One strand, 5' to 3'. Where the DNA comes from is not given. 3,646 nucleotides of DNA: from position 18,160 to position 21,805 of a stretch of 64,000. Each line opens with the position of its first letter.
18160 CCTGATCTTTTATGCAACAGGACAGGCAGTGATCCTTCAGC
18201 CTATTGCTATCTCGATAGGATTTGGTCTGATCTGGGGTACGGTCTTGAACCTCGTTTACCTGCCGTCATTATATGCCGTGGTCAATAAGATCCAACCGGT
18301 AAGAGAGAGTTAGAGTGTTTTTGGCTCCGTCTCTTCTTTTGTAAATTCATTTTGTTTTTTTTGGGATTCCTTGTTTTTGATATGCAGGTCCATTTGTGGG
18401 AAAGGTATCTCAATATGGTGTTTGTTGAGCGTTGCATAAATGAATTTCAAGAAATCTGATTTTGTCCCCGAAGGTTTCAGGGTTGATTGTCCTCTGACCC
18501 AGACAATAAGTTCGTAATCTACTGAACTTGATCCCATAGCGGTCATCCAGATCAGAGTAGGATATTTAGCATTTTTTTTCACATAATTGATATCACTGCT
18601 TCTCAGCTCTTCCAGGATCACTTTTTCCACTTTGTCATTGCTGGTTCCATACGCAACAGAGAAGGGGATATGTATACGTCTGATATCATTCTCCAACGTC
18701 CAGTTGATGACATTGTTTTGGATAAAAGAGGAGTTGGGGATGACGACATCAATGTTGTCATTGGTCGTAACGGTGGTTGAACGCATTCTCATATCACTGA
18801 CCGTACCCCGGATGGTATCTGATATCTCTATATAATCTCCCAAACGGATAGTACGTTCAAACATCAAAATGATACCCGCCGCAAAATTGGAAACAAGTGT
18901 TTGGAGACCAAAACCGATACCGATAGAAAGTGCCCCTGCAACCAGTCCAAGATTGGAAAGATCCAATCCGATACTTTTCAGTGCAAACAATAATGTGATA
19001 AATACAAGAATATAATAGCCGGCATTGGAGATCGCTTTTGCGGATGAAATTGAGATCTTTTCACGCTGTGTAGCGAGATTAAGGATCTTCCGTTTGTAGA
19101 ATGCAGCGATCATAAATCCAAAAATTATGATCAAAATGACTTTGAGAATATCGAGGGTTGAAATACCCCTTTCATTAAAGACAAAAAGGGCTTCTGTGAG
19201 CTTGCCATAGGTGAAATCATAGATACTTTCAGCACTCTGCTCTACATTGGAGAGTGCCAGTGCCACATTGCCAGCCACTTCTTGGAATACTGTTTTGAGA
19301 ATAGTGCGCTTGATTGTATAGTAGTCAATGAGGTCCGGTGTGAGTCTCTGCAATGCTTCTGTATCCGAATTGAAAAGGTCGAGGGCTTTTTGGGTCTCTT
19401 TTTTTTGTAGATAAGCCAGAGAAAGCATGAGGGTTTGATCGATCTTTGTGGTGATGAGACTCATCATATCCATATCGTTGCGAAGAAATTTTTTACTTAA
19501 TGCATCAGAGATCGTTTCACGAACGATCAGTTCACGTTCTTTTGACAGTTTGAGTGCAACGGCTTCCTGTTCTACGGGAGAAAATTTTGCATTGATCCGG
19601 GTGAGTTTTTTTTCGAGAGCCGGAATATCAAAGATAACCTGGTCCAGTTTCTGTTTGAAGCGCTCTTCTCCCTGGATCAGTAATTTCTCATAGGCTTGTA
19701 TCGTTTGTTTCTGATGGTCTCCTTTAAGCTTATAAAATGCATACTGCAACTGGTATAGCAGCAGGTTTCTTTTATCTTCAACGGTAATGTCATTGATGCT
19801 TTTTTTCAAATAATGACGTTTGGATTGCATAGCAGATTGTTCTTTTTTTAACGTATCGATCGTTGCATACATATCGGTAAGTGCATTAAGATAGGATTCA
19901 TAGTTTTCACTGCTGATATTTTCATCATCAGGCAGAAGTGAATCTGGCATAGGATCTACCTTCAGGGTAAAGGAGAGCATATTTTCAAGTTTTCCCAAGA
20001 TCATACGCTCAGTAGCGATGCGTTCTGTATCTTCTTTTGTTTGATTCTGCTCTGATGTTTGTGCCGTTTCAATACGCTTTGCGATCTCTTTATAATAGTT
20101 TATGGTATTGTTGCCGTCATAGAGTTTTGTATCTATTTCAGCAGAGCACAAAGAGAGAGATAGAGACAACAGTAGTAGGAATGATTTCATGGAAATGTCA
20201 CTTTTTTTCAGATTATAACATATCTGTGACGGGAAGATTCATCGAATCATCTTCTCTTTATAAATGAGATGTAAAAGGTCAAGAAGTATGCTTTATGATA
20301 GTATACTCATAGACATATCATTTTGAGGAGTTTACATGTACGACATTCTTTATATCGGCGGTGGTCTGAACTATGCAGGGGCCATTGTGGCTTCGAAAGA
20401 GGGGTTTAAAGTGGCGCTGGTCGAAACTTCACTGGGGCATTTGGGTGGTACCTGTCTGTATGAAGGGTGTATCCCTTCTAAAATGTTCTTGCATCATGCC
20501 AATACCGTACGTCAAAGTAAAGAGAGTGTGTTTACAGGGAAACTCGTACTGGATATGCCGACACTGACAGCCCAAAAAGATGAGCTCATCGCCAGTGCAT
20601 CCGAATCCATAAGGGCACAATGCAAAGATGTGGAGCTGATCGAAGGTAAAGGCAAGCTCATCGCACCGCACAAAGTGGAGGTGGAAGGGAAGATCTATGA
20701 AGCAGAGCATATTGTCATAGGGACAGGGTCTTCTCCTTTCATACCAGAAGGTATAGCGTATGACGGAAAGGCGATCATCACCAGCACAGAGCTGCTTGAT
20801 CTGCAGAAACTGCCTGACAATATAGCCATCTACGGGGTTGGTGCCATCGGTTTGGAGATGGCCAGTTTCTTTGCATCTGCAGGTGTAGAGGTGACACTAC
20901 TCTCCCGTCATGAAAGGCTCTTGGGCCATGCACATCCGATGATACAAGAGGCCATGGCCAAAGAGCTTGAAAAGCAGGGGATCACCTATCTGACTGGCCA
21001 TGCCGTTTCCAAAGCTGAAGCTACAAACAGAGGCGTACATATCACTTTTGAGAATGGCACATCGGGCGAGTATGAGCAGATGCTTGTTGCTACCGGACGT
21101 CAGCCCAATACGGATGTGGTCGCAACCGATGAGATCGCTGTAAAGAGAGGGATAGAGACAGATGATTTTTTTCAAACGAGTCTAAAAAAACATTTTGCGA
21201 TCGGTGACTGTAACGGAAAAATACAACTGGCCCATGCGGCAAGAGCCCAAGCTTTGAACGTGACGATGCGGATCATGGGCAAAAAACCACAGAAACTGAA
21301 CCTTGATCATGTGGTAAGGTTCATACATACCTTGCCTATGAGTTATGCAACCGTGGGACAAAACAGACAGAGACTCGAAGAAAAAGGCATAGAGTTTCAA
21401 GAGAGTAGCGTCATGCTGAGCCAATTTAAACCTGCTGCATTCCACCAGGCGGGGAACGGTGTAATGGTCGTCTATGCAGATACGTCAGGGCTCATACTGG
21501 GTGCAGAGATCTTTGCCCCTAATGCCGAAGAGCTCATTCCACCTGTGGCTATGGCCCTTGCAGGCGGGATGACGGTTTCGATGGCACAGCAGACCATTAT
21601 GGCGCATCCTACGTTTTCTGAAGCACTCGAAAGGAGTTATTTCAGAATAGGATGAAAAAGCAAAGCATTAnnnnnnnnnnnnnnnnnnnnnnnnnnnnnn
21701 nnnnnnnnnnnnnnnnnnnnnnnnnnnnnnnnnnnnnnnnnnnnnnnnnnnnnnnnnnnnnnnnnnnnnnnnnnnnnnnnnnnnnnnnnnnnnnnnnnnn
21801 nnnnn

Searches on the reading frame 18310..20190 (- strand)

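Call 35: search_protein_families(library=ncbifam, proteins=[window:18310-20190:-], max_evalue=1e-10)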
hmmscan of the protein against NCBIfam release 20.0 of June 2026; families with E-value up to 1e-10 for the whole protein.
window:18310-20190:- (626 aa): 6 families
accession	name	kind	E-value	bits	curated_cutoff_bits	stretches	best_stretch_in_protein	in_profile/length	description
NF008438.0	PRK11281.1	equivalog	1.5e-54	185.2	991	1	343-615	834-1099/1113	mechanosensitive channel MscK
NF047602.1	MscsSHelicob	equivalog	9.8e-39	133.4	400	1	345-606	10-260/260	small-conductance mechanosensitive channel MscS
NF007662.0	PRK10334.1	subfamily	2.8e-34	118.6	321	1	346-611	29-284/286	small-conductance mechanosensitive channel MscS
NF008180.0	PRK10929.1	equivalog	6.4e-34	117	809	1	349-619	833-1100/1109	miniconductance mechanosensitive channel MscM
NF047601.1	MscSThanab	equivalog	1.4e-19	70.6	500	1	345-607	21-279/280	small-conductance mechanosensitive channel MscS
NF008542.0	PRK11465.1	equivalog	7.3e-13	47.7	596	1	372-490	492-615/741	mechanosensitive channel protein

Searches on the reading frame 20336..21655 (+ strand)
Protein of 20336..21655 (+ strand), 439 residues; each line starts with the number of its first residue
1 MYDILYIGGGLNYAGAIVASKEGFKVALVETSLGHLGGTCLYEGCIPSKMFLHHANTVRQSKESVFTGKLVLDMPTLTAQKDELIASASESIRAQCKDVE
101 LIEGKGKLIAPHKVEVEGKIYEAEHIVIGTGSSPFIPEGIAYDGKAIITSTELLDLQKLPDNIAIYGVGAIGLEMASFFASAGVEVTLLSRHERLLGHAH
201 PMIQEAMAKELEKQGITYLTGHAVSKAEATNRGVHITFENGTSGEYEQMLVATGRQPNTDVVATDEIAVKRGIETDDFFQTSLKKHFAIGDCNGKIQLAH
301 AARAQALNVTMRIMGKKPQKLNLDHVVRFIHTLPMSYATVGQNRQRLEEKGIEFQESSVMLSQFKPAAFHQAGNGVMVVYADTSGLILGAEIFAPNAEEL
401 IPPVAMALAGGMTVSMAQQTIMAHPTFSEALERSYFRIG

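Call 35: search_protein_families(library=ncbifam, proteins=[window:20336-21655:+], max_evalue=1e-10)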
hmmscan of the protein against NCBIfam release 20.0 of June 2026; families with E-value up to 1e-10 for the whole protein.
window:20336-21655:+ (439 aa): 34 families (the best 25 are shown)
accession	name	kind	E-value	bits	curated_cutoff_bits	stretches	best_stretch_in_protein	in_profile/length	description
TIGR01350.1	lipoamide_DH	equivalog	1.8e-94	317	408.8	1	1-433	1-449/461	dihydrolipoyl dehydrogenase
TIGR02053.1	MerA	equivalog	1.5e-77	261.6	454.45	1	2-432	1-447/465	mercury(II) reductase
NF004943.0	PRK06292.2-1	equivalog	7.6e-68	229.3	432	1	2-434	4-451/456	dihydrolipoyl dehydrogenase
NF004776.0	PRK06116.1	equivalog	4.6e-67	227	480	1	2-430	5-445/450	glutathione-disulfide reductase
NF004945.0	PRK06292.2-3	equivalog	1.7e-64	218.5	494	1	2-431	4-445/457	dihydrolipoyl dehydrogenase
NF004946.0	PRK06292.2-4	subfamily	1.5e-63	215.3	634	1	2-435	4-467/487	dihydrolipoyl dehydrogenase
NF004947.0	PRK06292.2-5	equivalog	9.7e-63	212.7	592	1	2-436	4-456/474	dihydrolipoyl dehydrogenase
NF005884.0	PRK07846.1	equivalog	8e-62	209.3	501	1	2-434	4-447/454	mycothione reductase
NF003585.0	PRK05249.1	equivalog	1.9e-61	208.1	465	1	2-431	7-450/464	Si-specific NAD(P)(+) transhydrogenase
NF005883.0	PRK07845.1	equivalog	3.3e-59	201.1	479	1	3-431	4-452/466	NAD(P)H-quinone dehydrogenase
NF041853.1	hythiocyan_redase_MerA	equivalog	3.7e-57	194.1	650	1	2-432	4-435/440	hypothiocyanous acid reductase MerA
NF004939.0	PRK06292.1-1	equivalog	1.4e-56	192.1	435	1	2-432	6-452/476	dihydrolipoyl dehydrogenase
TIGR01424.1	gluta_reduc_2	equivalog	3.4e-56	190.7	606.05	1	2-431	3-442/446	glutathione-disulfide reductase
NF004991.0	PRK06370.1-3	subfamily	3.6e-56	190.8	620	1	1-433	35-482/509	FAD-containing oxidoreductase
NF004992.0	PRK06370.1-4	equivalog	8.4e-55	186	629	1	2-431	5-448/459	FAD-containing oxidoreductase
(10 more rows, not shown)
